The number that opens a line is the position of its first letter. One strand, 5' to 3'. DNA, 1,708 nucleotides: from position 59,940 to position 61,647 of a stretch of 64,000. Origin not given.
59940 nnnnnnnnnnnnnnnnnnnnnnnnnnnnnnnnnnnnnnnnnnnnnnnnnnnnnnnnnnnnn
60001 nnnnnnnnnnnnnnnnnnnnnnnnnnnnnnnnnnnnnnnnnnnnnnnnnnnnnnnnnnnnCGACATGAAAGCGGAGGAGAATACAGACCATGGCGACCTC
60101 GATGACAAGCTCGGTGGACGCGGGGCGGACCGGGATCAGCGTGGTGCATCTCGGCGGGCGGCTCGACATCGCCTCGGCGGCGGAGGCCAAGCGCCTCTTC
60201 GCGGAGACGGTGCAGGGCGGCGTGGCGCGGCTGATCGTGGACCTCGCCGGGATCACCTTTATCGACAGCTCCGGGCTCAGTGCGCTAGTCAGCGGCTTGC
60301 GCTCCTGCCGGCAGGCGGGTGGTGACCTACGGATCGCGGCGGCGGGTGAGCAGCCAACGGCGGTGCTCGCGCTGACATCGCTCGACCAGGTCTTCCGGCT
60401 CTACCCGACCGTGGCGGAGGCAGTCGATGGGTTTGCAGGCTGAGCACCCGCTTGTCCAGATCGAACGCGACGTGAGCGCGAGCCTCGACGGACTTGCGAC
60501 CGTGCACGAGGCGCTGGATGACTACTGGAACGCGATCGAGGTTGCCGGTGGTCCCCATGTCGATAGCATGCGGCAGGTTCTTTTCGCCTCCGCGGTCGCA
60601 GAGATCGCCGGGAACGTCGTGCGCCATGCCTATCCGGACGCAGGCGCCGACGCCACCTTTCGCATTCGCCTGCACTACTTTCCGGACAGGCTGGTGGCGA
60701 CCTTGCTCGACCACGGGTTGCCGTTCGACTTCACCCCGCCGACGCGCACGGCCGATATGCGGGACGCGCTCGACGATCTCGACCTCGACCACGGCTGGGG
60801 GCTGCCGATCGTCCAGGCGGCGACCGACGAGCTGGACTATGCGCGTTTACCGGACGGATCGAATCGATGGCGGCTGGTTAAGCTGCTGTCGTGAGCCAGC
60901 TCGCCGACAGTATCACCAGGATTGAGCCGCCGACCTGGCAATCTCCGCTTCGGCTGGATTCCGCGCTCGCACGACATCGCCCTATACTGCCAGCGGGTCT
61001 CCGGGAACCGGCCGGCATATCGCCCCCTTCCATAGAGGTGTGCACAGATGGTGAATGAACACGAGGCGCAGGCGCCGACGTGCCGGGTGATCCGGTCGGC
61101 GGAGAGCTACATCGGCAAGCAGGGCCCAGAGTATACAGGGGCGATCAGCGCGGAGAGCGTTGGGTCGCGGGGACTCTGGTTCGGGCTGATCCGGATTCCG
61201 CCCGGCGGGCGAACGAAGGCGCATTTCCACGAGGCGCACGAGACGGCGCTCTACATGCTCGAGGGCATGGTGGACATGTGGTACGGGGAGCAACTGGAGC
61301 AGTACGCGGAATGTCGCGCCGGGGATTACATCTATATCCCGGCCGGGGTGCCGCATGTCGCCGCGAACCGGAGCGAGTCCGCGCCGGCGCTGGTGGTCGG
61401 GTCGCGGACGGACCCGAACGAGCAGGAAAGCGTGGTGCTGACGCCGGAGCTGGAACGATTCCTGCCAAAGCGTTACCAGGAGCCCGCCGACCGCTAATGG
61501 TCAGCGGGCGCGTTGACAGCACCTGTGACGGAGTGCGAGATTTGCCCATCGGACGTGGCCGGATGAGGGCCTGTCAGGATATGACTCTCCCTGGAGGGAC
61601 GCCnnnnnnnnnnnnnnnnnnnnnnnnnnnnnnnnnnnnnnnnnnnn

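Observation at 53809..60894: Cellulose-synthase genes embedded in a sigma-less partner-switching module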

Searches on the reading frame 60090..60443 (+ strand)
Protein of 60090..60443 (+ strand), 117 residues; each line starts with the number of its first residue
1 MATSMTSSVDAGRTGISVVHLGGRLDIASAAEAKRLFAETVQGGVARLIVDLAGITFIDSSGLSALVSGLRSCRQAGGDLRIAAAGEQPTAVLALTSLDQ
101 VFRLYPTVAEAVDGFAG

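Call 4: search_protein_families(library=pfam, proteins=[window:60090-60443:+], max_evalue=0.01)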
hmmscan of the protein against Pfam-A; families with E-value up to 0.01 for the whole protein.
window:60090-60443:+ (117 aa): 2 families
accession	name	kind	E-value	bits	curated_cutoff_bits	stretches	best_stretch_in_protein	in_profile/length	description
PF01740.26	STAS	-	2.1e-21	76.1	22.6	1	13-111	7-106/106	STAS domain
PF13466.11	STAS_2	-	4.6e-15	56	29.2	1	19-99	1-80/80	STAS domain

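Call 22: search_protein_families(library=ncbifam, proteins=[window:60090-60443:+], max_evalue=0.001)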
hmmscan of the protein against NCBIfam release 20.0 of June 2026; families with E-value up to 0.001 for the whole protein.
window:60090-60443:+ (117 aa): 2 families
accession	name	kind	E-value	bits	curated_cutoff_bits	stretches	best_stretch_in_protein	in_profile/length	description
TIGR00377.1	ant_ant_sig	superfamily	1.1e-18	67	53.45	1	14-109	11-107/108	anti-sigma factor antagonist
TIGR02886.1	spore_II_AA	equivalog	4.2e-11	42.8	114.75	1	18-111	11-105/106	anti-sigma F factor antagonist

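Call 65: find_homologous_proteins(query=A3, max_evalue=1e-8)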
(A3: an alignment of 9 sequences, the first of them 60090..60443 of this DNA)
Query A3 (9 sequences) (117 aa, profile of the alignment): 6793 proteins with E <= 1e-8 among 8000 candidates; the best 120 are listed.
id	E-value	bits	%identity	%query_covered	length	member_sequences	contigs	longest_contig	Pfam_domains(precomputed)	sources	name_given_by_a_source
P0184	7.5e-46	173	51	87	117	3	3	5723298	PF01740.27,PF13466.13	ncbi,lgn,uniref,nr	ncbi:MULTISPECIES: STAS domain-containing protein [Roseiflexus]|uniref:Anti-sigma factor antagonist 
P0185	7.8e-45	169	49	96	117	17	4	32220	PF01740.27,PF13466.13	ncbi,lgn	-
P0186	5.6e-44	167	52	96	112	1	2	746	PF01740.27,PF13466.13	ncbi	-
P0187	9.5e-44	166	52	95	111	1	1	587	PF01740.27,PF13466.13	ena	-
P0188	1.0e-43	166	51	95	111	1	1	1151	PF01740.27,PF13466.13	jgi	jgi:anti-sigma B factor antagonist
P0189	2.1e-43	165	52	96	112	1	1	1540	PF01740.27,PF13466.13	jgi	jgi:anti-anti-sigma factor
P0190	2.2e-43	165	52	95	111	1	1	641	PF01740.27,PF13466.13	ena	-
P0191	3.2e-43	164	52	95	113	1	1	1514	PF01740.27,PF13466.13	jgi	jgi:anti-sigma B factor antagonist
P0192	5.2e-43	163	48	95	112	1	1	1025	PF01740.27,PF13466.13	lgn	-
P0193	5.4e-43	163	56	78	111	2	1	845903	PF01740.27,PF13466.13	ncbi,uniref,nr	ncbi:STAS domain-containing protein [Lacisediminihabitans profunda]|uniref:Anti-sigma factor antagon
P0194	6.7e-43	163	52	95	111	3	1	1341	PF01740.27,PF13466.13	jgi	jgi:anti-anti-sigma factor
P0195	7.2e-43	163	50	95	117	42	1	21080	PF01740.27,PF13466.13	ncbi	-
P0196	7.5e-43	163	45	91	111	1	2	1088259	PF01740.27,PF13466.13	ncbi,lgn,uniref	ncbi:STAS domain-containing protein [Nocardioides caricicola]|uniref:Anti-sigma factor antagonist n=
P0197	1.1e-42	162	49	91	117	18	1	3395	PF01740.27,PF13466.13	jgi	jgi:anti-anti-sigma factor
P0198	1.1e-42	162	48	96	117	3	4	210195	PF01740.27,PF13466.13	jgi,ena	jgi:anti-sigma B factor antagonist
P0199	1.3e-42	162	48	95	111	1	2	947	PF01740.27,PF13466.13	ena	-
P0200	1.4e-42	162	45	79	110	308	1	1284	PF01740.27,PF13466.13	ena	-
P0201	1.5e-42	162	50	95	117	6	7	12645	PF01740.27,PF13466.13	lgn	-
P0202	1.8e-42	162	51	96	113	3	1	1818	PF01740.27,PF13466.13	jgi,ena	-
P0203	2.0e-42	161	52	96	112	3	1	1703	PF01740.27,PF13466.13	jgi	jgi:anti-sigma B factor antagonist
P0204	2.1e-42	161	51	95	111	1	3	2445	PF01740.27,PF13466.13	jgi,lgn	-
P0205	2.2e-42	161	54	96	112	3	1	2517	PF01740.27,PF13466.13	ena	-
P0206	2.5e-42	161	57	86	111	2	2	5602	PF01740.27,PF13466.13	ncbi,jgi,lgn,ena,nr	ncbi:MAG: STAS domain-containing protein [Chloroflexi bacterium]|nr:STAS domain-containing protein [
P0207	2.7e-42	161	52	95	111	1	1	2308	PF01740.27,PF13466.13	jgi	jgi:anti-sigma B factor antagonist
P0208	2.9e-42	161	51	85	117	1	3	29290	PF01740.27,PF13466.13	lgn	-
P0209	3.0e-42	161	45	79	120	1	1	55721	PF01740.27,PF13466.13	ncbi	-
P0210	3.5e-42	161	50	97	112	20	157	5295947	PF01740.27,PF13466.13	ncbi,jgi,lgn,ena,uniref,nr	ncbi:anti-sigma factor antagonist [Gordonia sp. JH63]|jgi:anti-sigma B factor antagonist|uniref:Anti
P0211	3.6e-42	161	46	81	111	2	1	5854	PF01740.27,PF13466.13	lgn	-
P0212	3.7e-42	161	54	95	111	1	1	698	PF01740.27,PF13466.13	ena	-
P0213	3.8e-42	161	51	85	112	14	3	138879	PF01740.27,PF13466.13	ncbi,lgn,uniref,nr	ncbi:STAS domain-containing protein [Rhodococcus sp. T2V]|uniref:STAS domain-containing protein n=1 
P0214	3.8e-42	161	46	79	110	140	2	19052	PF01740.27,PF13466.13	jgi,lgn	jgi:anti-sigma B factor antagonist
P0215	4.3e-42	160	44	85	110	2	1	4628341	PF01740.27,PF13466.13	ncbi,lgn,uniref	ncbi:STAS domain-containing protein [Arthrobacter sp. UC242_113]|uniref:STAS domain-containing prote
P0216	4.5e-42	160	49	97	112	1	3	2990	PF01740.27,PF13466.13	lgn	-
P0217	4.6e-42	160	54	95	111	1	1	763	PF01740.27,PF13466.13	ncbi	-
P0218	4.9e-42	160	51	91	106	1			PF01740.27,PF13466.13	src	-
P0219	5.1e-42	160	51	89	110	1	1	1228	PF01740.27,PF13466.13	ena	-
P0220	5.4e-42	160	52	95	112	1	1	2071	PF01740.27,PF13466.13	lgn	-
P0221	5.4e-42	160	53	95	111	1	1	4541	PF01740.27,PF13466.13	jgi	jgi:anti-sigma B factor antagonist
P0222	5.8e-42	160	47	91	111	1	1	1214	PF01740.27,PF13466.13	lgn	-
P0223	5.8e-42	160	46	95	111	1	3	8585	PF01740.27,PF13466.13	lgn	-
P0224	6.1e-42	160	49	78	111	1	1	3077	PF01740.27,PF13466.13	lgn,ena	-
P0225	6.1e-42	160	49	79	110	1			PF01740.27,PF13466.13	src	-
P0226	6.1e-42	160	43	82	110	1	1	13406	PF01740.27,PF13466.13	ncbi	-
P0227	6.5e-42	160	49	95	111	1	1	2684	PF01740.27,PF13466.13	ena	-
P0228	6.6e-42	160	51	89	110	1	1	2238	PF01740.27,PF13466.13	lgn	-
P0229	6.7e-42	160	57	86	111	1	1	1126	PF01740.27,PF13466.13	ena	-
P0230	6.7e-42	160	50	92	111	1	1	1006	PF01740.27,PF13466.13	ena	-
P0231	6.8e-42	160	51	89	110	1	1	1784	PF01740.27,PF13466.13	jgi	-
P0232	7.0e-42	160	54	91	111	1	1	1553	PF01740.27,PF13466.13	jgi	jgi:anti-anti-sigma factor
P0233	7.5e-42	160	51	89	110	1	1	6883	PF01740.27,PF13466.13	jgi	jgi:anti-anti-sigma factor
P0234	7.7e-42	160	47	82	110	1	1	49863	PF01740.27,PF13466.13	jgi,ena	jgi:anti-sigma B factor antagonist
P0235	7.7e-42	160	46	79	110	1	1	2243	PF01740.27,PF13466.13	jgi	jgi:anti-sigma B factor antagonist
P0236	7.8e-42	160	51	95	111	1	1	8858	PF01740.27,PF13466.13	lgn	-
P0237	8.5e-42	159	46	76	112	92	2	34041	PF01740.27,PF13466.13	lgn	-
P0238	8.7e-42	159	47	79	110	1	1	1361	PF01740.27,PF13466.13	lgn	-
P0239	9.5e-42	159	54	96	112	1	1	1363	PF01740.27,PF13466.13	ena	-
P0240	9.7e-42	159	48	95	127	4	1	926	PF01740.27,PF13466.13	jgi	jgi:anti-sigma B factor antagonist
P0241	9.8e-42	159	41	85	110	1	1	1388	PF01740.27,PF13466.13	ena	-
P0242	1.0e-41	159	59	85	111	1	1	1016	PF01740.27,PF13466.13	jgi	jgi:anti-sigma B factor antagonist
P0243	1.0e-41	159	50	95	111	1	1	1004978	PF01740.27,PF13466.13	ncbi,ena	-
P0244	1.1e-41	159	49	85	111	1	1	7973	PF01740.27,PF13466.13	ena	-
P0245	1.1e-41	159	46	85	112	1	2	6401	PF01740.27,PF13466.13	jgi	jgi:anti-sigma B factor antagonist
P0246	1.1e-41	159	48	81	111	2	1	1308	PF01740.27,PF13466.13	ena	-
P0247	1.1e-41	159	51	85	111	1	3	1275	PF01740.27,PF13466.13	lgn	-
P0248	1.2e-41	159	44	82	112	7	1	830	PF01740.27,PF13466.13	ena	-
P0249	1.2e-41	159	45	79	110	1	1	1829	PF01740.27,PF13466.13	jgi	jgi:anti-sigma B factor antagonist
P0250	1.3e-41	159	45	79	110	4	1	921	PF01740.27,PF13466.13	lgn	-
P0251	1.3e-41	159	57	95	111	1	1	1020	PF01740.27,PF13466.13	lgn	-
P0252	1.3e-41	159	53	95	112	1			PF01740.27,PF13466.13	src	-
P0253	1.3e-41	159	56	85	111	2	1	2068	PF01740.27,PF13466.13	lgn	-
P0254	1.3e-41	159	50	91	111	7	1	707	PF01740.27,PF13466.13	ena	-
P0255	1.3e-41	159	45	79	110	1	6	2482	PF01740.27,PF13466.13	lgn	-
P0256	1.3e-41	159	44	79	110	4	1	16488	PF01740.27,PF13466.13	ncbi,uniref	ncbi:anti-sigma factor antagonist [Pseudarthrobacter sp. YALA5]|uniref:STAS domain-containing protei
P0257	1.3e-41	159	52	80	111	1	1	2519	PF01740.27,PF13466.13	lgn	-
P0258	1.4e-41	159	51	84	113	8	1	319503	PF01740.27,PF13466.13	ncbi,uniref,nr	ncbi:STAS domain-containing protein [Mycobacterium sp. CPCC 205372]|uniref:Anti-sigma factor antagon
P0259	1.5e-41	159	61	86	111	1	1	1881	PF01740.27,PF13466.13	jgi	jgi:anti-sigma B factor antagonist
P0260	1.5e-41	159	60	87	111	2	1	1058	PF01740.27,PF13466.13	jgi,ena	-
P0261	1.7e-41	159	49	95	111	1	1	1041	PF01740.27,PF13466.13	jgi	jgi:anti-sigma B factor antagonist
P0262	1.7e-41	159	48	97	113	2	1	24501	PF01740.27,PF13466.13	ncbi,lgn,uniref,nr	ncbi:STAS domain-containing protein [Mycobacterium sp. GA-2829]|uniref:STAS domain-containing protei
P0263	1.8e-41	158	51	83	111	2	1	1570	PF01740.27,PF13466.13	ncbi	-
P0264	1.9e-41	158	52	95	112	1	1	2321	PF01740.27,PF13466.13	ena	-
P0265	1.9e-41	158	43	79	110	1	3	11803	PF01740.27,PF13466.13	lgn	-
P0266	1.9e-41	158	49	84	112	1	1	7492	PF01740.27,PF13466.13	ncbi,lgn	-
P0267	1.9e-41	158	45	79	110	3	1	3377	PF01740.27,PF13466.13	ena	-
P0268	2.0e-41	158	52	91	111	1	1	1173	PF01740.27,PF13466.13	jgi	-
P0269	2.0e-41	158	50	95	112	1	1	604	PF01740.27,PF13466.13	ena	-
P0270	2.0e-41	158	51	85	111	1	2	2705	PF01740.27,PF13466.13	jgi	jgi:anti-anti-sigma factor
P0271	2.1e-41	158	52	95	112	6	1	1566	PF01740.27,PF13466.13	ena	-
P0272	2.1e-41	158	51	85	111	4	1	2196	PF01740.27,PF13466.13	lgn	-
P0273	2.1e-41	158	48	85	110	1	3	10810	PF01740.27,PF13466.13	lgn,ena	-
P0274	2.2e-41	158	53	95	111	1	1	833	PF01740.27,PF13466.13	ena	-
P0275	2.2e-41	158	53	95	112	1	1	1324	PF01740.27,PF13466.13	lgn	-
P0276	2.2e-41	158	56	85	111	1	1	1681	PF01740.27,PF13466.13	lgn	-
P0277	2.3e-41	158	47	76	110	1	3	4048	PF01740.27,PF13466.13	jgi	jgi:anti-sigma B factor antagonist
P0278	2.4e-41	158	52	96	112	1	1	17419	PF01740.27,PF13466.13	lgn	-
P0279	2.4e-41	158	49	85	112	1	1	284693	PF01740.27,PF13466.13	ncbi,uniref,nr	ncbi:STAS domain-containing protein [Hoyosella sp. G463]|uniref:Anti-sigma factor antagonist n=1 Tax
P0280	2.4e-41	158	45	82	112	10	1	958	PF01740.27,PF13466.13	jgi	jgi:anti-sigma B factor antagonist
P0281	2.4e-41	158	55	95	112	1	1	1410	PF01740.27,PF13466.13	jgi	jgi:anti-anti-sigma factor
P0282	2.5e-41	158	44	85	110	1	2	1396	PF01740.27,PF13466.13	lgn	-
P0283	2.6e-41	158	50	96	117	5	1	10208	PF01740.27,PF13466.13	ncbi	-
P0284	2.6e-41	158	56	86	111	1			PF01740.27,PF13466.13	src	-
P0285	2.6e-41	158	51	95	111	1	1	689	PF01740.27,PF13466.13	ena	-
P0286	2.6e-41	158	50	86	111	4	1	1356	PF01740.27,PF13466.13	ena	-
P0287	2.7e-41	158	46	85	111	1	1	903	PF01740.27,PF13466.13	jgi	jgi:anti-sigma B factor antagonist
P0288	2.7e-41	158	46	79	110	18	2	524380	PF01740.27,PF13466.13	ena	-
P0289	2.8e-41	158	49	86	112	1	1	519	PF01740.27,PF13466.13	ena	-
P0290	2.8e-41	158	47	87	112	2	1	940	PF01740.27,PF13466.13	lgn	-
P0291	2.8e-41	158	46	85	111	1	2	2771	PF01740.27,PF13466.13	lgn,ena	-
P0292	2.8e-41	158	47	92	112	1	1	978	PF01740.27,PF13466.13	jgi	-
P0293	2.8e-41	158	47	85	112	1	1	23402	PF01740.27,PF13466.13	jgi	jgi:anti-sigma B factor antagonist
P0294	2.9e-41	158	52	85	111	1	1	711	PF01740.27,PF13466.13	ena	-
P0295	2.9e-41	158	47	97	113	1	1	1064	PF01740.27,PF13466.13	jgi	jgi:anti-sigma B factor antagonist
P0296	3.0e-41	158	44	79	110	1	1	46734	PF01740.27,PF13466.13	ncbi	-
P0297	3.0e-41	158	55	95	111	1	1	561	PF01740.27,PF13466.13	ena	-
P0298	3.0e-41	158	49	95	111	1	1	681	PF01740.27,PF13466.13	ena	-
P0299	3.1e-41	158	47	85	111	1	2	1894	PF01740.27,PF13466.13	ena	-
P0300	3.1e-41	158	52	85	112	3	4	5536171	PF01740.27,PF13466.13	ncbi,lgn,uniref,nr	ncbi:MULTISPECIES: STAS domain-containing protein [Rhodococcus]|uniref:Anti-sigma factor antagonist 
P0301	3.2e-41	158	49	95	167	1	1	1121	PF01740.27,PF13466.13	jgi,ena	-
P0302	3.2e-41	158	61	86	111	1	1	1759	PF01740.27,PF13466.13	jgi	jgi:anti-anti-sigma factor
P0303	3.3e-41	158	50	95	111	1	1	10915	PF01740.27,PF13466.13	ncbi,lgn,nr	ncbi:MAG: STAS domain-containing protein [Chloroflexota bacterium]|nr:STAS domain-containing protein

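Call 66: find_encoding_contigs(protein=P0300, flank=9000, max_places=1)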
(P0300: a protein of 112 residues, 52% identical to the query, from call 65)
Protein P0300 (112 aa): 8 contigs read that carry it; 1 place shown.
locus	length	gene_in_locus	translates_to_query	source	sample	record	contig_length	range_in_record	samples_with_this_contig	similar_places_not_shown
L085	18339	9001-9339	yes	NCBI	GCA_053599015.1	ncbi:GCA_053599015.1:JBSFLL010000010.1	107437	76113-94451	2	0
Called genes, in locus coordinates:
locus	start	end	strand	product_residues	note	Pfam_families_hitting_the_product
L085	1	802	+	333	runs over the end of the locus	PF00376:MerR, PF13411:MerR_1, PF03130:HEAT_PBS (faint), PF13646:HEAT_2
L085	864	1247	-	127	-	PF00903:Glyoxalase, PF22677:Ble-like_N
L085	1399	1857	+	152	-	-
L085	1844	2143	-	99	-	PF09394:Inhibitor_I42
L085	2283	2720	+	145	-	PF10604:Polyketide_cyc2, PF03364:Polyketide_cyc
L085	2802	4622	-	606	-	PF13434:Lys_Orn_oxgnase (faint), PF07992:Pyr_redox_2, PF00743:FMO-like, PF13738:Pyr_redox_3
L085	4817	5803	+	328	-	PF02156:Glyco_hydro_26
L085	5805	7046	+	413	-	PF01590:GAF, PF13185:GAF_2 (faint), PF07228:SpoIIE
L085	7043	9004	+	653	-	PF13641:Glyco_tranf_2_3, PF00535:Glycos_transf_2, PF03552:Cellulose_synt, PF13506:Glyco_transf_21 (faint), PF13632:Glyco_trans_2_3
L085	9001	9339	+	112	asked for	PF01740:STAS, PF13466:STAS_2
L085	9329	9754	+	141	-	PF13581:HATPase_c_2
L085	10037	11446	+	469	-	PF03845:Spore_permease, PF13520:AA_permease_2, PF00324:AA_permease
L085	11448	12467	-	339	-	PF04055:Radical_SAM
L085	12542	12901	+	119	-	PF01042:Ribonuc_L-PSP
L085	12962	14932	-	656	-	PF02626:CT_A_B, PF02682:CT_C_D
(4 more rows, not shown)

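Call 67: find_encoding_contigs(protein=P0258, flank=9000, max_places=1)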
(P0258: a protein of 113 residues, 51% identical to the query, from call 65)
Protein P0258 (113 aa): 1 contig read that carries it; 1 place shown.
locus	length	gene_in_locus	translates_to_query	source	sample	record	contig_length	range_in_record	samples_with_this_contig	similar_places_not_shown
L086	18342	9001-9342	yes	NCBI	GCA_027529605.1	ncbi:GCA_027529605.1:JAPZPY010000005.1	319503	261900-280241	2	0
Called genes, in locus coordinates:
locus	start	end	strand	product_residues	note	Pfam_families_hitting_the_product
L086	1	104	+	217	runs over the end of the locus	PF03734:YkuD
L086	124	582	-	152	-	PF13577:SnoaL_4, PF12680:SnoaL_2 (faint)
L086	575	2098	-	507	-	PF07992:Pyr_redox_2 (faint), PF00890:FAD_binding_2 (faint), PF01266:DAO, PF13450:NAD_binding_8 (weak), PF01593:Amino_oxidase (faint)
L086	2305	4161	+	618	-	-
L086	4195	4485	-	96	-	PF18029:Glyoxalase_6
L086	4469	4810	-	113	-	PF18029:Glyoxalase_6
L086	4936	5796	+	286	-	PF02156:Glyco_hydro_26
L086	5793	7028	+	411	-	PF01590:GAF, PF13185:GAF_2 (weak), PF07228:SpoIIE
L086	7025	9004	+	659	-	PF13641:Glyco_tranf_2_3, PF00535:Glycos_transf_2, PF03552:Cellulose_synt, PF13632:Glyco_trans_2_3, PF13641:Glyco_tranf_2_3 (weak)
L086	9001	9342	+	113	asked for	PF01740:STAS, PF13466:STAS_2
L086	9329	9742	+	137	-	PF13581:HATPase_c_2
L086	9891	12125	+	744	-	PF13810:DUF4185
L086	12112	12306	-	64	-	-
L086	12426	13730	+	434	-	PF23717:DUF7159, PF23715:DUF7157 (faint)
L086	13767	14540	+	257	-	PF10935:DUF2637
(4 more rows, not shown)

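Call 68: find_encoding_contigs(protein=P0215, flank=9000, max_places=1)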
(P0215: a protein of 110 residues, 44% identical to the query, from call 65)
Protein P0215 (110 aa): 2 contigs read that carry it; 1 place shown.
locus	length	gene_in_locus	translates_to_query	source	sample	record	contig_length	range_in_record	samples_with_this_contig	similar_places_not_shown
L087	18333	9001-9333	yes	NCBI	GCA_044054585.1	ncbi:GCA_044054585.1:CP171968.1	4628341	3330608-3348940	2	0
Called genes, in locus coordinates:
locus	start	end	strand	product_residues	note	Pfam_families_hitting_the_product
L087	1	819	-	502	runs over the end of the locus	PF00171:Aldedh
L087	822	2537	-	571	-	PF00732:GMC_oxred_N, PF05199:GMC_oxred_C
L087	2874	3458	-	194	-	PF00440:TetR_N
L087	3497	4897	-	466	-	PF00672:HAMP, PF00512:HisKA, PF02518:HATPase_c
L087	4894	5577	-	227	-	PF00072:Response_reg, PF00486:Trans_reg_C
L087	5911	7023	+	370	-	PF00072:Response_reg, PF07228:SpoIIE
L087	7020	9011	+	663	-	PF00535:Glycos_transf_2, PF13641:Glyco_tranf_2_3 (weak), PF03552:Cellulose_synt, PF13506:Glyco_transf_21 (faint), PF13632:Glyco_trans_2_3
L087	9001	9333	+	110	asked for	PF01740:STAS, PF13466:STAS_2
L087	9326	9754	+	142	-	PF13581:HATPase_c_2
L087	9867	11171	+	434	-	PF02156:Glyco_hydro_26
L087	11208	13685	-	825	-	PF10129:OpgC_C, PF01757:Acyl_transf_3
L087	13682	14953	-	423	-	PF01590:GAF, PF13185:GAF_2, PF00512:HisKA, PF02518:HATPase_c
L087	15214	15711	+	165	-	PF09349:OHCU_decarbox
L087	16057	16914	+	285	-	PF01557:FAA_hydrolase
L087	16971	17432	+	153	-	-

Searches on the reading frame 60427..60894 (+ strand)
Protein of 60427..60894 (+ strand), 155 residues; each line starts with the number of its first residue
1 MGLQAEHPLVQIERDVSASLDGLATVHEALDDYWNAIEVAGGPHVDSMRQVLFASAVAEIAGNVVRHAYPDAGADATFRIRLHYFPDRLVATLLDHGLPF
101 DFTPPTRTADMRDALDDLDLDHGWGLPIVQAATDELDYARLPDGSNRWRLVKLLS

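Call 4: search_protein_families(library=pfam, proteins=[window:60427-60894:+], max_evalue=0.01)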
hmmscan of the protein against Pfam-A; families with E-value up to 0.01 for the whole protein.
window:60427-60894:+ (155 aa): 1 family
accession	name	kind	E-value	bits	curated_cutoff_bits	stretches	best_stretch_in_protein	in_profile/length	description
PF13581.12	HATPase_c_2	-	9.5e-13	48.7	27.4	1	56-146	35-121/127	Histidine kinase-like ATPase domain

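Call 22: search_protein_families(library=ncbifam, proteins=[window:60427-60894:+], max_evalue=0.001)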
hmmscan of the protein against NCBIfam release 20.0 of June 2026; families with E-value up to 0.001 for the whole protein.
window:60427-60894:+ (155 aa): 2 families
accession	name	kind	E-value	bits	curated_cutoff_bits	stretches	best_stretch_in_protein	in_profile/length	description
NF003144.0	PRK04069.1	equivalog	1.7e-06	27.5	145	1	56-137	46-128/161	anti-sigma B factor RsbW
TIGR01924.1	rsbW_low_gc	equivalog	6.2e-05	22.5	155.05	1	56-132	46-123/159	anti-sigma B factor RsbW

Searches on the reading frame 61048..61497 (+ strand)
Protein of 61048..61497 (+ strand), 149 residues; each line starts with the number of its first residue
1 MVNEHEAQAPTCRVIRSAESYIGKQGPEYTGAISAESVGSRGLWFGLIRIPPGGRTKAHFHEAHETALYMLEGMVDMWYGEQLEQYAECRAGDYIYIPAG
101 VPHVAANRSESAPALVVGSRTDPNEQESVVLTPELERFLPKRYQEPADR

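Call 22: search_protein_families(library=ncbifam, proteins=[window:61048-61497:+], max_evalue=0.001)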
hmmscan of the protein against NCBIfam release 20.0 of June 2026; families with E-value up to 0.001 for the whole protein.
window:61048-61497:+ (149 aa): 3 families
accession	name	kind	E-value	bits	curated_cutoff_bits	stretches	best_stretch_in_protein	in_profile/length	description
TIGR03214.2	ura-cupin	equivalog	3.8e-06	26.6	200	1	47-124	51-128/249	(S)-ureidoglycine aminohydrolase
NF049940.1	MandnitrLy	equivalog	0.00037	20.3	140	1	42-104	34-93/130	(R)-mandelonitrile lyase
TIGR03037.1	anthran_nbaC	equivalog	0.00061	19.8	145.95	1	52-130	37-114/159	3-hydroxyanthranilate 3,4-dioxygenase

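Call 72: search_protein_families(library=pfam, proteins=[window:61048-61497:+], max_evalue=0.001)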
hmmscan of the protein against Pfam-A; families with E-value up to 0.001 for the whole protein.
window:61048-61497:+ (149 aa): 3 families
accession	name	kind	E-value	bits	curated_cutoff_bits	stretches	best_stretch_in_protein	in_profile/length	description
PF07883.17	Cupin_2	-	2.6e-13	49.9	27.2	1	47-116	2-66/70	Cupin domain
PF00190.28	Cupin_1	-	7.2e-09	35.8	22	1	48-144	38-144/151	Cupin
PF12973.13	Cupin_7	-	4.7e-05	23.6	27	1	41-110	31-92/105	ChrR Cupin-like domain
